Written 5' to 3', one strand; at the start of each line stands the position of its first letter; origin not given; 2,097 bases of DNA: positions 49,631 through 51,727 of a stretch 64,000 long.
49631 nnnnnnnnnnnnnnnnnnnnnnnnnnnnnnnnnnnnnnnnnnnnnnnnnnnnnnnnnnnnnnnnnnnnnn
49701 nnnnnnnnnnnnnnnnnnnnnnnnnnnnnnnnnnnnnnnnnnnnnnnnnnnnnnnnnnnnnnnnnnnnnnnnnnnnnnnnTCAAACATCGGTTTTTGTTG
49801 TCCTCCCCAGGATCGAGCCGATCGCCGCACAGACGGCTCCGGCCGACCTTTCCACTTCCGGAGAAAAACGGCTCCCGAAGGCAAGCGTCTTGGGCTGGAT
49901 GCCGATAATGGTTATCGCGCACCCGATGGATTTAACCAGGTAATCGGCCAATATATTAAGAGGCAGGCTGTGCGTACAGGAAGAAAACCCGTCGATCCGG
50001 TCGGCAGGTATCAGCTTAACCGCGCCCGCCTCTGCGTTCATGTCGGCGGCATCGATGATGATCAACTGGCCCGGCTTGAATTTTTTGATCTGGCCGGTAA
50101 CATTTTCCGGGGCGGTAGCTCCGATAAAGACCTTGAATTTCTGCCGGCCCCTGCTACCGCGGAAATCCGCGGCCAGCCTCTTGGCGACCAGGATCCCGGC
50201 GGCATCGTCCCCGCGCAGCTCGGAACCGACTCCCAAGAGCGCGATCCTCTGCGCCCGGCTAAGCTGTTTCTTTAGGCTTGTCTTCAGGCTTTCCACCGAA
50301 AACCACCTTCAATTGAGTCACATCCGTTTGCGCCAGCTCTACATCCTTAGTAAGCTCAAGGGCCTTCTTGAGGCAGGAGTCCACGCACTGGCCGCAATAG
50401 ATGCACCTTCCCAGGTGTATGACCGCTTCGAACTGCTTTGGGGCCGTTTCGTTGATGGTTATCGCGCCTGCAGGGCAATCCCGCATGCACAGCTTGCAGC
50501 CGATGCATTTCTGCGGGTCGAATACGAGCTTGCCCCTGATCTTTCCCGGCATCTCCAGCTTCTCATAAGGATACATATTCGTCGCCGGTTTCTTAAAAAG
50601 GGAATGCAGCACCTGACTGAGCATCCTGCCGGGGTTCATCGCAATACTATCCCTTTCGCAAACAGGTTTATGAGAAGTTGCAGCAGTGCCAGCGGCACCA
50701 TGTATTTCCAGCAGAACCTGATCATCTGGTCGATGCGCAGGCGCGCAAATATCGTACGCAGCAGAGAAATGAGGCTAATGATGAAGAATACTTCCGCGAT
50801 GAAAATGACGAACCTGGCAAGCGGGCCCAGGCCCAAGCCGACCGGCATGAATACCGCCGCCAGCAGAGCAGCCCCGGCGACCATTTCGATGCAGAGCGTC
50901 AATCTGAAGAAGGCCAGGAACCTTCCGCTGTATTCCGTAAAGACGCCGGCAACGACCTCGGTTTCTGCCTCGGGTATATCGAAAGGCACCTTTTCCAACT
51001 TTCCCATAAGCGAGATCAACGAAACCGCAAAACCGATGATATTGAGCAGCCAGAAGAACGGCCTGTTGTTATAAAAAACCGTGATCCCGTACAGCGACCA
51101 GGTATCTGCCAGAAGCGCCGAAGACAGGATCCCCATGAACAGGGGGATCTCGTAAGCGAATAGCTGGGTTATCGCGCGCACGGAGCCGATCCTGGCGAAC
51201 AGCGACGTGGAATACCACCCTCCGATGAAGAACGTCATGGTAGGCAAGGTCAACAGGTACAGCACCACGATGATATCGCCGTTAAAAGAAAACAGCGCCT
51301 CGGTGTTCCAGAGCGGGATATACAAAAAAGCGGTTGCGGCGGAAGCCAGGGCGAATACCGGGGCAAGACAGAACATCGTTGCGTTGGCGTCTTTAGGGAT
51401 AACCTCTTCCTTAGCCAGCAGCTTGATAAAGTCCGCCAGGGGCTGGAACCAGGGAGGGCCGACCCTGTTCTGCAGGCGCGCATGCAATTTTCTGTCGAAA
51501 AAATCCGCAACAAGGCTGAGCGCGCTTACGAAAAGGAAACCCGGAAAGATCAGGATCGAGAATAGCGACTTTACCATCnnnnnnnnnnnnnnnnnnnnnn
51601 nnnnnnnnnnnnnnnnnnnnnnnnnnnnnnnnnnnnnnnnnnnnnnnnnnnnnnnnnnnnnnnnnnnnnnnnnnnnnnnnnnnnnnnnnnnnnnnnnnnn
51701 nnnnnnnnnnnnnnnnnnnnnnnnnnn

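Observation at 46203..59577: Group-4 energy-converting [NiFe]-hydrogenase with a three-antiporter Mrp module, co-transcribed with DedA, ExbB, ExbD and an APC permease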

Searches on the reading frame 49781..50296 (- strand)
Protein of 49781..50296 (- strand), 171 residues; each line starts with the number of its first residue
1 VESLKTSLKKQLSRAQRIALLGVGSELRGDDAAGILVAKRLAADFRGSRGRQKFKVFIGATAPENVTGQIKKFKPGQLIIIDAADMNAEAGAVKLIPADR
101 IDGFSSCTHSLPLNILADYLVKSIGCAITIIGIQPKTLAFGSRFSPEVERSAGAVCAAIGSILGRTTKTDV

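Call 5: search_protein_families(library=pfam, proteins=[window:49781-50296:-], max_evalue=0.01)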
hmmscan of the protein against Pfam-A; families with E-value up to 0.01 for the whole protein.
window:49781-50296:- (171 aa): 1 family
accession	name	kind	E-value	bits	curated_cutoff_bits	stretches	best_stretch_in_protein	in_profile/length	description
PF01750.23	HycI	-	1.1e-12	48.4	23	1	37-155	3-123/130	Hydrogenase maturation protease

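Call 12: search_protein_families(library=ncbifam, proteins=[window:49781-50296:-], max_evalue=0.001)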
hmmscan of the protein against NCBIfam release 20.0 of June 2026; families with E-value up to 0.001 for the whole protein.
window:49781-50296:- (171 aa): 6 families
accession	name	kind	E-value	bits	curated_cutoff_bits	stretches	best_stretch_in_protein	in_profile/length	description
TIGR00142.1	hycI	equivalog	2.1e-38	131.4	119.1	1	20-164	3-143/146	hydrogenase maturation peptidase HycI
TIGR00072.1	hydrog_prot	superfamily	1.1e-25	90.3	47.45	1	20-161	2-143/145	hydrogenase maturation protease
TIGR00130.1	frhD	equivalog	2.8e-10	40.5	134.95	1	16-150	3-138/153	coenzyme F420-reducing hydrogenase, FrhD protein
TIGR00140.1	hupD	subfamily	9.7e-08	32.1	151.8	1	18-154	1-138/151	HyaD/HybD family hydrogenase maturation endopeptidase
NF007616.0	PRK10264.1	equivalog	1.1e-07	31.7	261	1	15-143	3-133/195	hydrogenase 1 maturation protease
NF007777.0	PRK10466.1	equivalog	7.8e-05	22.5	190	1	17-163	2-149/164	HyaD/HybD family hydrogenase maturation endopeptidase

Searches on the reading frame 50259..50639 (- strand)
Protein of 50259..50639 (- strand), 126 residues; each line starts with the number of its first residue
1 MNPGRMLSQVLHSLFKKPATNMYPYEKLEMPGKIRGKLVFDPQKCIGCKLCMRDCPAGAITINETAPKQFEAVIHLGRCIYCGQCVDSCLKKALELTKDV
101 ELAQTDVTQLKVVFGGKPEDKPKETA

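Call 5: search_protein_families(library=pfam, proteins=[window:50259-50639:-], max_evalue=0.01)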
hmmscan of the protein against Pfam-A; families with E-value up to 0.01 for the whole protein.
window:50259-50639:- (126 aa): 15 families
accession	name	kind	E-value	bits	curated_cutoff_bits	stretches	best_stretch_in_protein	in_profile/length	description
PF00037.32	Fer4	-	1.9e-12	46.8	21.1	2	39-61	2-24/24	4Fe-4S binding domain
PF12838.12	Fer4_7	-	2e-11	44.6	27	1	44-93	1-52/52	4Fe-4S dicluster domain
PF13237.11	Fer4_10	-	1.4e-10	41.4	25.5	1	38-89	2-52/53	4Fe-4S dicluster domain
PF12837.12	Fer4_6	-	1.6e-09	37.7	25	1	39-60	3-24/24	4Fe-4S binding domain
PF13187.11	Fer4_9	-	3.2e-09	37.1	27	1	44-93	1-51/52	4Fe-4S dicluster domain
PF14697.11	Fer4_21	-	1.6e-08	35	35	2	41-61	37-58/59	4Fe-4S dicluster domain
PF13484.11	Fer4_16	-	1.3e-07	32.8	30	2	44-63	1-20/66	4Fe-4S double cluster binding domain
PF13183.11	Fer4_8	-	1.4e-07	32.4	27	1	43-60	3-20/68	4Fe-4S dicluster domain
PF12797.12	Fer4_2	-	2.3e-07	30.8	24.5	1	37-57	2-22/22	4Fe-4S binding domain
PF12800.12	Fer4_4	-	3.8e-06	27.2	24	1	42-58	1-17/17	4Fe-4S binding domain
PF13534.11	Fer4_17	-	0.0006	20.7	22.2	0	43-58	44-59/61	4Fe-4S dicluster domain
PF13459.11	Fer4_15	-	0.0007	20.7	22.4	0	78-99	7-27/66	4Fe-4S single cluster domain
PF17179.9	Fer4_22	-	0.00092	20.5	27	0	40-57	76-93/95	4Fe-4S dicluster domain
PF05187.19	Fer4_ETF_QO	-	0.0042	17.6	24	0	14-51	41-81/104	Electron transfer flavoprotein-ubiquinone oxidoreductase, 4Fe-4S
PF12798.12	Fer4_3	-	0.0075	17.5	27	0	79-92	1-14/15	4Fe-4S binding domain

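Call 12: search_protein_families(library=ncbifam, proteins=[window:50259-50639:-], max_evalue=0.001)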
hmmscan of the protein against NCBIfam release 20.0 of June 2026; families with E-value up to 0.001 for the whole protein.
window:50259-50639:- (126 aa): 95 families (the best 25 are shown)
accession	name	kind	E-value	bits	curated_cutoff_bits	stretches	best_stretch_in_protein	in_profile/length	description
NF006221.0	PRK08348.1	subfamily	6.4e-31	106.9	124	1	5-112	5-110/136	NADH-plastoquinone oxidoreductase subunit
TIGR01971.1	NuoI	subfamily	4.2e-24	84.5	113.05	1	10-110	5-114/121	NADH-quinone oxidoreductase, chain I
NF004537.0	PRK05888.1-3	equivalog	4.3e-23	81.9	163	1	3-110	23-146/204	NADH-quinone oxidoreductase subunit NuoI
NF009053.0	PRK12387.1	subfamily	2.8e-22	79.3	204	1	16-110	11-106/180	formate hydrogenlyase complex iron-sulfur subunit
NF006076.0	PRK08222.1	equivalog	6.8e-22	78.1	270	1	18-110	13-106/181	hydrogenase 4 subunit H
NF004541.0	PRK05888.2-2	equivalog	3.7e-20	72.4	217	1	20-110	38-127/168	NADH-quinone oxidoreductase subunit NuoI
NF004536.0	PRK05888.1-1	equivalog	1.1e-19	70.4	212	1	7-110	17-130/180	NADH-quinone oxidoreductase subunit NuoI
TIGR00403.1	ndhI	equivalog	8.6e-18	64.6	302.35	1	10-110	29-135/183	NAD(P)H-quinone oxidoreductase subunit I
NF040612.1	F420_dehyd_FpoI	exception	9.7e-18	64.3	180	1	8-99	7-104/135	F420H2 dehydrogenase subunit FpoI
NF004543.0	PRK05888.2-5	equivalog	2.8e-17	62.9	243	1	11-103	27-124/217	NADH-quinone oxidoreductase subunit NuoI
NF004545.0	PRK05888.3-1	equivalog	2.5e-15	56.5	229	1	9-106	32-135/154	NADH-quinone oxidoreductase subunit NuoI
NF010590.0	PRK13984.1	equivalog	3.7e-15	55.1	946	1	12-106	19-120/611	putative oxidoreductase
NF004540.0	PRK05888.2-1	equivalog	9.9e-14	51.1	215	1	7-106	8-115/139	NADH-quinone oxidoreductase subunit NuoI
NF004539.0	PRK05888.1-5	equivalog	2.3e-13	50.1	225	1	10-105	23-128/162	NADH-quinone oxidoreductase subunit NuoI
NF004538.0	PRK05888.1-4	equivalog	5.9e-13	48.7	135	1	11-105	24-128/162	NADH-quinone oxidoreductase subunit NuoI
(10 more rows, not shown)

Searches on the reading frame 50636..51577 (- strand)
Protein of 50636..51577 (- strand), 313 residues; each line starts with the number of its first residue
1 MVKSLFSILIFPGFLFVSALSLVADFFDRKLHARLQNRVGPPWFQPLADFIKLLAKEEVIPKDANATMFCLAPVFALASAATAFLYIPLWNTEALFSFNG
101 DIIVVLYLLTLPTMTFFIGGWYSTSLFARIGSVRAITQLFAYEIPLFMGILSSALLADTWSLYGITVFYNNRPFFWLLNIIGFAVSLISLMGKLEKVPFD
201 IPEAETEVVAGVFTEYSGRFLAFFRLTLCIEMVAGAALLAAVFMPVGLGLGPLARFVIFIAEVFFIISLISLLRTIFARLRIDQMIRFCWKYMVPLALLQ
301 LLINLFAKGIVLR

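Call 6: search_protein_families(library=pfam, proteins=[window:50636-51577:-], max_evalue=0.01)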
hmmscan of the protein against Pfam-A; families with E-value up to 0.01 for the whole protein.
window:50636-51577:- (313 aa): 1 family
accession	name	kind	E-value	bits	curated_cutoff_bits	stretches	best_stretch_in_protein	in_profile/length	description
PF00146.26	NADHdh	-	2.3e-75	254.2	27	1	16-303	9-296/298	NADH dehydrogenase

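Call 7: search_protein_families(library=ncbifam, proteins=[window:50636-51577:-], max_evalue=0.001)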
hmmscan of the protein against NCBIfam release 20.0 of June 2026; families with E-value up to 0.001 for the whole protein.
window:50636-51577:- (313 aa): 7 families
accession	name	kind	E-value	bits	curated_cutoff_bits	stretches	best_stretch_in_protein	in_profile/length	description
NF004741.0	PRK06076.1-2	equivalog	8.8e-67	225.7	305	1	3-308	19-333/337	NADH-quinone oxidoreductase subunit NuoH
NF004743.0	PRK06076.1-4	equivalog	1.6e-42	145.9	494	1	14-304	24-338/433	NADH-quinone oxidoreductase subunit NuoH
NF040610.1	F420_dehyd_FpoH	exception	1.1e-41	143.4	475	1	3-302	12-330/339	F420H2 dehydrogenase subunit FpoH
NF004740.0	PRK06076.1-1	equivalog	2e-41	142.6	399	1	15-304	23-316/325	NADH-quinone oxidoreductase subunit NuoH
NF004745.0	PRK06076.1-6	equivalog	2.4e-39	135.5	450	1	15-303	26-328/341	NADH-quinone oxidoreductase subunit NuoH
NF004744.0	PRK06076.1-5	equivalog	7.8e-38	130.5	542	2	21-244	45-277/372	NADH-quinone oxidoreductase subunit NuoH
NF004742.0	PRK06076.1-3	equivalog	6.3e-34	117.7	531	1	30-303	48-343/356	NADH-quinone oxidoreductase subunit NuoH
